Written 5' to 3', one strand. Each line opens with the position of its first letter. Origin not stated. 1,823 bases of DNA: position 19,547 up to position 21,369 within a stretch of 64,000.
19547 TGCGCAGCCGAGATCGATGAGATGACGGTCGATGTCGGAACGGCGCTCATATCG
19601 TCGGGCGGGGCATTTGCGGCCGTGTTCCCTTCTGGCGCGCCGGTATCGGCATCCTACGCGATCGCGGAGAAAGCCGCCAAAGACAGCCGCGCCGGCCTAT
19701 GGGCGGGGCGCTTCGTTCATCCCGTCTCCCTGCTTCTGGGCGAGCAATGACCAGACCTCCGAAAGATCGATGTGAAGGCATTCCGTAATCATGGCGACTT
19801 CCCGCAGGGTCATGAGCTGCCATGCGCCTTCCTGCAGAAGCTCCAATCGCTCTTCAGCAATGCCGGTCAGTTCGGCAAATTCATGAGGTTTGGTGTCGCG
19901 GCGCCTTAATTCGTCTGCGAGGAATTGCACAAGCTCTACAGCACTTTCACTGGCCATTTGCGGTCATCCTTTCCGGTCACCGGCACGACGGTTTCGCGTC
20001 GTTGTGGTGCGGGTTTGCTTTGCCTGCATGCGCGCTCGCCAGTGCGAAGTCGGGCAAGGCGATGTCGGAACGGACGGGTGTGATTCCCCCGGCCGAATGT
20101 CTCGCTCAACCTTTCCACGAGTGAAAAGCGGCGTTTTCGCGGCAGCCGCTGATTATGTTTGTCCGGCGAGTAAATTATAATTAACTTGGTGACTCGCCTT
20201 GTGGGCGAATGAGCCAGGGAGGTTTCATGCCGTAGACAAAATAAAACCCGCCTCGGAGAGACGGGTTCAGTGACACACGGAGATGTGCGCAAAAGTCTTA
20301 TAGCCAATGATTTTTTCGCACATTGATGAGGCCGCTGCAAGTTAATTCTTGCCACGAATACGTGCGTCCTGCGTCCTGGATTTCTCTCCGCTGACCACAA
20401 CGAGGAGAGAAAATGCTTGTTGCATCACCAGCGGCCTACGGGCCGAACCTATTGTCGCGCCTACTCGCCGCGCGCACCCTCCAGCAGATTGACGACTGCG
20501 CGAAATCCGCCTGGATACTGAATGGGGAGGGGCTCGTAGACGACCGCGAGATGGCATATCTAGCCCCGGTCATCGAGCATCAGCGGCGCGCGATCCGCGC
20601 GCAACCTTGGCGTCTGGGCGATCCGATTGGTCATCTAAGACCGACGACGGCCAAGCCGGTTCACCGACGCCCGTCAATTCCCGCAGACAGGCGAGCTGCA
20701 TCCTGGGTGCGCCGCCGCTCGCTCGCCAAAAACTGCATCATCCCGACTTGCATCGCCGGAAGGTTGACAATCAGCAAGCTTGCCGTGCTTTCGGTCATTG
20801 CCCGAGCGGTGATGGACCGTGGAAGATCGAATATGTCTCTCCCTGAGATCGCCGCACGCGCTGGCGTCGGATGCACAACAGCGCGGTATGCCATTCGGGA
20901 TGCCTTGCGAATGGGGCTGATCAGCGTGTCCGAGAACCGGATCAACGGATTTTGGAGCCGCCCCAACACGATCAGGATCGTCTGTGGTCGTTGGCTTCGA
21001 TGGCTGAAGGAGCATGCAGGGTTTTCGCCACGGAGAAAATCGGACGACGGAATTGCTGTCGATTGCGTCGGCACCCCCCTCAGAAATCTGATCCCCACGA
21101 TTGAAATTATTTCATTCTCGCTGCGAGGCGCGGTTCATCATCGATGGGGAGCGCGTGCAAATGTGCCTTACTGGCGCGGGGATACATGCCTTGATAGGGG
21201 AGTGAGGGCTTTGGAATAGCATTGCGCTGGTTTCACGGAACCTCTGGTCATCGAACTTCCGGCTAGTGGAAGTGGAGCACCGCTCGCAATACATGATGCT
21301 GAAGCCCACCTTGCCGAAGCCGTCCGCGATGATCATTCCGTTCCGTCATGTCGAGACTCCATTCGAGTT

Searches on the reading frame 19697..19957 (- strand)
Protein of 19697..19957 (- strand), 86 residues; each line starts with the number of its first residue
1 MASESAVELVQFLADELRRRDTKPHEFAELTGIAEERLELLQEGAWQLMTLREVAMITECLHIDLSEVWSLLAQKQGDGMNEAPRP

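Call 46: search_protein_families(library=pfam, proteins=[window:19697-19957:-], max_evalue=5)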
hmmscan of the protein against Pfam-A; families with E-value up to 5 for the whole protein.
window:19697-19957:- (86 aa): 4 families
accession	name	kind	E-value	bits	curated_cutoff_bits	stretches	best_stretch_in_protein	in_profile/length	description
PF13744.12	HTH_37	-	0.0024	18.1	27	1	7-52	17-62/80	Helix-turn-helix domain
PF05320.17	Pox_RNA_Pol_19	-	0.016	15.7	25.4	1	14-68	68-123/166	Poxvirus DNA-directed RNA polymerase 19 kDa subunit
PF13443.12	HTH_26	-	0.044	14.5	22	1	17-68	6-57/63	Cro/C1-type HTH DNA-binding domain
PF02572.21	CobA_CobO_BtuR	-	0.081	13.6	25.7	1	19-76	70-127/172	ATP:corrinoid adenosyltransferase BtuR/CobO/CobP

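Call 47: search_protein_families(library=ncbifam, proteins=[window:19697-19957:-], max_evalue=1)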
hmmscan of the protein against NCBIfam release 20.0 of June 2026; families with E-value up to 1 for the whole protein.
window:19697-19957:- (86 aa): 1 family
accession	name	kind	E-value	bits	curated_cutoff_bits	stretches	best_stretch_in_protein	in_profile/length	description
NF004637.0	PRK05986.1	subfamily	0.075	12.7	185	1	18-77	94-153/197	cob(I)yrinic acid a,c-diamide adenosyltransferase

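Call 86: search_dna_similar(query=window:19697-19957:-, collection=plasmids, mode=protein, max_rows=45, rows=best, max_evalue=0.001)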
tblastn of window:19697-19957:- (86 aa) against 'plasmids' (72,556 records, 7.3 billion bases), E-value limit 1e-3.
Records with a match: 18; places in all: 22; records where one place covers at least 80% of the query: 15.
Best place of each record, by identity: >=99% 2; 80-90% 1; 60-80% 9; <60% 6.
By first word of the organism name: Shinella 12; Ensifer 2; Roseateles 1; Sinorhizobium 1; Nitratireductor 1; Rhizobium 1.
By predicted mobility (MOB-suite, as given by PLSDB): non-mobilizable 15; mobilizable 2; conjugative 1.
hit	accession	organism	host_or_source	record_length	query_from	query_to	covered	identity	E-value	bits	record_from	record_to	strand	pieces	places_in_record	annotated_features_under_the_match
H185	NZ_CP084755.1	Roseateles sp. XES5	Xenopus laevis,bacterial culture,swab ...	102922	1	86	100%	100.0%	7e-50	174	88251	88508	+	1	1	hypothetical protein (x2)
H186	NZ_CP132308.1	Shinella sumterensis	Homo sapiens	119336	1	86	100%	100.0%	7e-50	174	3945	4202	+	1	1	hypothetical protein | thermonuclease family protein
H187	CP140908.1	Sinorhizobium medicae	Medicago lupulina,whole organism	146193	1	86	100%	80.2%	4e-40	146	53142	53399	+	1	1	hypothetical protein | thermonuclease family protein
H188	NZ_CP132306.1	Shinella sumterensis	Homo sapiens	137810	1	86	100%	64.0%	4e-28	112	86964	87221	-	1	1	thermonuclease family protein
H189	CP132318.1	Shinella sumterensis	Homo sapiens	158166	1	86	100%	64.0%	4e-28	112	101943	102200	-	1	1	thermonuclease family protein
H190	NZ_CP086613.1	Shinella zoogloeoides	-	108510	1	86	100%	62.8%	2e-28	112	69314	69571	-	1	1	thermonuclease family protein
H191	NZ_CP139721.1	Nitratireductor rhodophyticola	Bacterial Culture,hydrothermal vent ...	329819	1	86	100%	61.6%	9e-30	116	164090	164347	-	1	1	thermonuclease family protein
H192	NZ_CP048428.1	Rhizobium daejeonense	Cell,soil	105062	1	86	100%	61.6%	8e-29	114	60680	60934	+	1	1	hypothetical protein | thermonuclease family protein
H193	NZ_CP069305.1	Shinella sp. PSBB067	monoisolate,Minnesota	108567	1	86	100%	61.6%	8e-29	114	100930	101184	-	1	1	thermonuclease family protein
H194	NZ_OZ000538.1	Shinella sp. WSC3-e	-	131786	1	86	100%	61.6%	2e-27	110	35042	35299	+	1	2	thermonuclease family protein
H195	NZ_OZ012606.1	Shinella sp. WSD5-1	-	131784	1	86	100%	61.6%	2e-27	110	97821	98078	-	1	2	thermonuclease family protein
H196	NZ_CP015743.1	Shinella sp. HZN7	-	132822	1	86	100%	59.3%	2e-25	103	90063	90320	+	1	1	hypothetical protein (x2)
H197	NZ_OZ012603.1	Shinella sp. WSD5-1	-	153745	1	86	100%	59.3%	3e-25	103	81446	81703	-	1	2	hypothetical protein | thermonuclease family protein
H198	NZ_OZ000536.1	Shinella sp. WSC3-e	-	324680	1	86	100%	59.3%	3e-25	103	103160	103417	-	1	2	hypothetical protein | thermonuclease family protein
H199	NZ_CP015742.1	Shinella sp. HZN7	-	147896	1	65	76%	70.8%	4e-23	98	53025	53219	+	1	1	hypothetical protein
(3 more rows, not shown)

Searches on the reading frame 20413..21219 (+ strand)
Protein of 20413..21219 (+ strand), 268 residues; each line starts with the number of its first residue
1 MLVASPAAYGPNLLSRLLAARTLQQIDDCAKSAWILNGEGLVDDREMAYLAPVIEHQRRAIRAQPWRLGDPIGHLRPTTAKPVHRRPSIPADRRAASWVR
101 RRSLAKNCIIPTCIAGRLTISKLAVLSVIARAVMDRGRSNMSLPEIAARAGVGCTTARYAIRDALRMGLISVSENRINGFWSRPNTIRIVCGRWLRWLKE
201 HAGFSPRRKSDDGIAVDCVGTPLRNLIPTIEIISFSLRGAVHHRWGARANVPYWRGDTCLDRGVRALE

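Call 23: search_protein_families(library=pfam, proteins=[window:20413-21219:+], max_evalue=0.01)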
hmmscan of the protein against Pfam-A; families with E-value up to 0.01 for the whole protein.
window:20413-21219:+ (268 aa): 0 families

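Call 46: search_protein_families(library=pfam, proteins=[window:20413-21219:+], max_evalue=5)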
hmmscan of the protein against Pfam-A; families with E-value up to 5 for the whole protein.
window:20413-21219:+ (268 aa): 1 family
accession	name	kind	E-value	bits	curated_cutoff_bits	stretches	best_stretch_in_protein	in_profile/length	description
PF00440.29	TetR_N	-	0.053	13.7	24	1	128-153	4-29/47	Bacterial regulatory proteins, tetR family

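Call 47: search_protein_families(library=ncbifam, proteins=[window:20413-21219:+], max_evalue=1)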
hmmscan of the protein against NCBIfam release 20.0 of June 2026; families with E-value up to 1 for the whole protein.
window:20413-21219:+ (268 aa): 0 families
